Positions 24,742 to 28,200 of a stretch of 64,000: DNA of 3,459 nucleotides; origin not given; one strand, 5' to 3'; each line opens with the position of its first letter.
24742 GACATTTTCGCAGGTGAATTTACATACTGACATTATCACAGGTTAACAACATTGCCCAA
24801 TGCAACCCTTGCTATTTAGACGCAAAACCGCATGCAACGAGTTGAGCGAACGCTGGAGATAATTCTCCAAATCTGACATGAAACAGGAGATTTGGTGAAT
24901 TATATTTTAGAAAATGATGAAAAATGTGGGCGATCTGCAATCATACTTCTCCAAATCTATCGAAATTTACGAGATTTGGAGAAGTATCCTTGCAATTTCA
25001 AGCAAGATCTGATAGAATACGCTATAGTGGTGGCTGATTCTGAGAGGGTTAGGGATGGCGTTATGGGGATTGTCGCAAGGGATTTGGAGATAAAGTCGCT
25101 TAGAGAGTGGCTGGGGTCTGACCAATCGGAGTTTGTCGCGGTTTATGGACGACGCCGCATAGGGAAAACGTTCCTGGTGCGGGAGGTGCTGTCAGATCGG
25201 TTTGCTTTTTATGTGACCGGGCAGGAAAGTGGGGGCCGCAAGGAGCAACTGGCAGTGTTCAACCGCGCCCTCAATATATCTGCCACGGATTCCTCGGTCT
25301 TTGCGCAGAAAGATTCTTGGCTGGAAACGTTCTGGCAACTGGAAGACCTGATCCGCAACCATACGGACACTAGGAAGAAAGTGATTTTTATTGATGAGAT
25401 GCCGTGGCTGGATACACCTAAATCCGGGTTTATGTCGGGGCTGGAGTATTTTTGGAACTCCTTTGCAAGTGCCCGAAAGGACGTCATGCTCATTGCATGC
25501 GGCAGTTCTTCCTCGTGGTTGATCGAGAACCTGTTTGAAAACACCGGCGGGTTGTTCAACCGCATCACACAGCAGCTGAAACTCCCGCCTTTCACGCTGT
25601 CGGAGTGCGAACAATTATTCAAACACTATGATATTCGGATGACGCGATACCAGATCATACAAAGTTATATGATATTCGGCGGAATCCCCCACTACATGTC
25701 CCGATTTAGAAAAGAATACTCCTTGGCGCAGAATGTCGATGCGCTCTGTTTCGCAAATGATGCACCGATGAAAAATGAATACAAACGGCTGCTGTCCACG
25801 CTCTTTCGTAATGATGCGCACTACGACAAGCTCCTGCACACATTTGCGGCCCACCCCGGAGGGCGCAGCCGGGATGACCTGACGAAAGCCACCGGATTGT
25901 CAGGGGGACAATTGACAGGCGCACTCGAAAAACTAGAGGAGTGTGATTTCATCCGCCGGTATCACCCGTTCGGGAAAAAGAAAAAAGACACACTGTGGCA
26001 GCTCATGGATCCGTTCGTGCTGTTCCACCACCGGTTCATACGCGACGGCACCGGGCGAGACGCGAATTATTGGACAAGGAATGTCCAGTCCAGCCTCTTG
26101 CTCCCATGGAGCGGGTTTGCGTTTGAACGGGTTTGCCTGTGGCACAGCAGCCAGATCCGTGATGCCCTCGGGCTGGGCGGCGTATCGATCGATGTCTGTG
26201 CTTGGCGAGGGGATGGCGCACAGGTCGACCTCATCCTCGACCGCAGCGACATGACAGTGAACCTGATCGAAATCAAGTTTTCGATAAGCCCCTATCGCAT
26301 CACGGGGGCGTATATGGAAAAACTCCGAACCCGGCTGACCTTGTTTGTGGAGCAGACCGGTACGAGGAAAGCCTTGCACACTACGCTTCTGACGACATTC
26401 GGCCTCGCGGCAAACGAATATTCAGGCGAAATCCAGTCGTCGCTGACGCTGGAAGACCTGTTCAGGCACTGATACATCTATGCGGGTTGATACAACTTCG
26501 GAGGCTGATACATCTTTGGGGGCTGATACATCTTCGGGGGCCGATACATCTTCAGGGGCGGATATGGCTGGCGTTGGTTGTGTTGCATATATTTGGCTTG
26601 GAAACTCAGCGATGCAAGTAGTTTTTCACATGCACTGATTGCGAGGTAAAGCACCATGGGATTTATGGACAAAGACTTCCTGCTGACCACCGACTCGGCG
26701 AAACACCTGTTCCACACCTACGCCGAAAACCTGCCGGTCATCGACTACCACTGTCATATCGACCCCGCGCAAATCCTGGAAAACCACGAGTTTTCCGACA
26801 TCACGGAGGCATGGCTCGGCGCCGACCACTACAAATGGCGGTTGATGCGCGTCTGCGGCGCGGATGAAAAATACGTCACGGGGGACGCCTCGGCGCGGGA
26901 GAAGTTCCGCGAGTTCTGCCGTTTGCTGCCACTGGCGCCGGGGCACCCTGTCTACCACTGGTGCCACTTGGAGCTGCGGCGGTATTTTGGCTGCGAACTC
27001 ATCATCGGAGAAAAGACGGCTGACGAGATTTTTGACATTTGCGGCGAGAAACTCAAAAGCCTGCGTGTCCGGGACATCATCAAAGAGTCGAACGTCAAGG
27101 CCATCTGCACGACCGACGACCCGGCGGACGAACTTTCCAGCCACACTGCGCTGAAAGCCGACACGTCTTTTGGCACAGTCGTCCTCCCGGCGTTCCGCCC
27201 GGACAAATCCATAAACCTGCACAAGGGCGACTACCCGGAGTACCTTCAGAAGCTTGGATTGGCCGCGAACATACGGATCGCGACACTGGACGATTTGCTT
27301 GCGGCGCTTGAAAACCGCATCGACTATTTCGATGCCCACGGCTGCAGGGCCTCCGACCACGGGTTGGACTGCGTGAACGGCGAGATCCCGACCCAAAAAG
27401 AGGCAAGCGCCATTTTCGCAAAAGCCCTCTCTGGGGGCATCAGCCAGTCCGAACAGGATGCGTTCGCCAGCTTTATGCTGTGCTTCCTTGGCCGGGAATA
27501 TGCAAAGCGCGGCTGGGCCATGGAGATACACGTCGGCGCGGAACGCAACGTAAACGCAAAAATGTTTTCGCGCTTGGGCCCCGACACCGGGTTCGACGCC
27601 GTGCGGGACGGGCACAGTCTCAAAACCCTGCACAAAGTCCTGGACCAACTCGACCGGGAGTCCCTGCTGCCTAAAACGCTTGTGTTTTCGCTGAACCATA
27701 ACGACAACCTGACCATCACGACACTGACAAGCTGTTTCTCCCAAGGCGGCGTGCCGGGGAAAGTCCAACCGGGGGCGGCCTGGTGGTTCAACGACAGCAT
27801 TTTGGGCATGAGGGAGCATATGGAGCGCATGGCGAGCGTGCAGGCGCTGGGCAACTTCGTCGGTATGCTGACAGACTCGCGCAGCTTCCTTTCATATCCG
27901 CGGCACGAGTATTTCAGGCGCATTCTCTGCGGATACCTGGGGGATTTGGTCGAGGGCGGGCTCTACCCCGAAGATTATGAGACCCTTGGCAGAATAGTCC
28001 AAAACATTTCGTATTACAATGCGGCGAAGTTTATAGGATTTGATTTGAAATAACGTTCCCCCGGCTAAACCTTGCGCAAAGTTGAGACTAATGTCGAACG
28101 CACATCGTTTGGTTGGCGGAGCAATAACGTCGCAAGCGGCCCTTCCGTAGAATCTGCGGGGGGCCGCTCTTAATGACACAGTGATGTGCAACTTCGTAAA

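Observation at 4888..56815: Intergenic spacers across the window are filled by tandem duplications anchored on the stop codon of the adjacent gene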

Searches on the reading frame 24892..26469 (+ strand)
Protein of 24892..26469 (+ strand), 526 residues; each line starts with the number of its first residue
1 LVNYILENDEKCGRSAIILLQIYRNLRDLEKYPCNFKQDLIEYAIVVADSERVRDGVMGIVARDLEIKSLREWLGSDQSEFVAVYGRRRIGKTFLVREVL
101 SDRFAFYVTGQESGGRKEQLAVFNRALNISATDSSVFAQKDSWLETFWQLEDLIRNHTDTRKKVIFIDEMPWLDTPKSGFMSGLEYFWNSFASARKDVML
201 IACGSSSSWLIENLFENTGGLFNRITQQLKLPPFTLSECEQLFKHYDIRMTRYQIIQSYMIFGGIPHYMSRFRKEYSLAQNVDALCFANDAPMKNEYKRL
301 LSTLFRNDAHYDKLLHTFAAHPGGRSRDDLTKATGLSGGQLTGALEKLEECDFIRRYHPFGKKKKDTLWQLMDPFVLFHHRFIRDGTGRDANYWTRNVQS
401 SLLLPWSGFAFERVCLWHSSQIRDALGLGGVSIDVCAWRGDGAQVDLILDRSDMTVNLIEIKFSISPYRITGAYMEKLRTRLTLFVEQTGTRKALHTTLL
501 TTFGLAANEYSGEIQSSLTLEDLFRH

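Call 24: search_protein_families(library=pfam, proteins=[window:24892-26469:+])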
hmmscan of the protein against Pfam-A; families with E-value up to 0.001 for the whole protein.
window:24892-26469:+ (526 aa): 4 families
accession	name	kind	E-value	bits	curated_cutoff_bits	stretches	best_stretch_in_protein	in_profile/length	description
PF01637.24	ATPase_2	-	1.4e-15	58.2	33.2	1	62-270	3-223/225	ATPase domain predominantly from Archaea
PF13173.12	AAA_14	-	6.9e-08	33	27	1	80-238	3-127/129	AAA domain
PF13401.12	AAA_22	-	8.1e-07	29.8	27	1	79-205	5-123/130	AAA domain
PF13191.12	AAA_16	-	6.4e-05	24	32.6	1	61-175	3-146/167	AAA ATPase domain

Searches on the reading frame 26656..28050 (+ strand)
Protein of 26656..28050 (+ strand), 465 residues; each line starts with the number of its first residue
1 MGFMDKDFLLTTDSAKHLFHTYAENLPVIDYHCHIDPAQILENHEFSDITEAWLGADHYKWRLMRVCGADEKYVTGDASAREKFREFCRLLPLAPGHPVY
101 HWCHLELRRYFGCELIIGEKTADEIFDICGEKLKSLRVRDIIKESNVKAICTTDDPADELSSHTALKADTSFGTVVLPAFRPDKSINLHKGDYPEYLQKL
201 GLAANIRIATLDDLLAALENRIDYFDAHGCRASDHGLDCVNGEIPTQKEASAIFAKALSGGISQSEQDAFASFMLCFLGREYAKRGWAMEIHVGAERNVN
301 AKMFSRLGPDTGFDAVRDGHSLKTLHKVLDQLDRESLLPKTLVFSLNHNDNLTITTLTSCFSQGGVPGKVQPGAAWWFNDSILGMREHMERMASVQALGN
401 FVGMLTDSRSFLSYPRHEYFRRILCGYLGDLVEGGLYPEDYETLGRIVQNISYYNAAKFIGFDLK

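Call 24: search_protein_families(library=pfam, proteins=[window:26656-28050:+])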
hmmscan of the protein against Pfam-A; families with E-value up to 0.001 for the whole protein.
window:26656-28050:+ (465 aa): 1 family
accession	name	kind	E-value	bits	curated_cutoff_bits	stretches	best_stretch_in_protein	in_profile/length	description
PF02614.20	UxaC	-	8.2e-184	612.2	25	1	2-459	3-463/464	Glucuronate isomerase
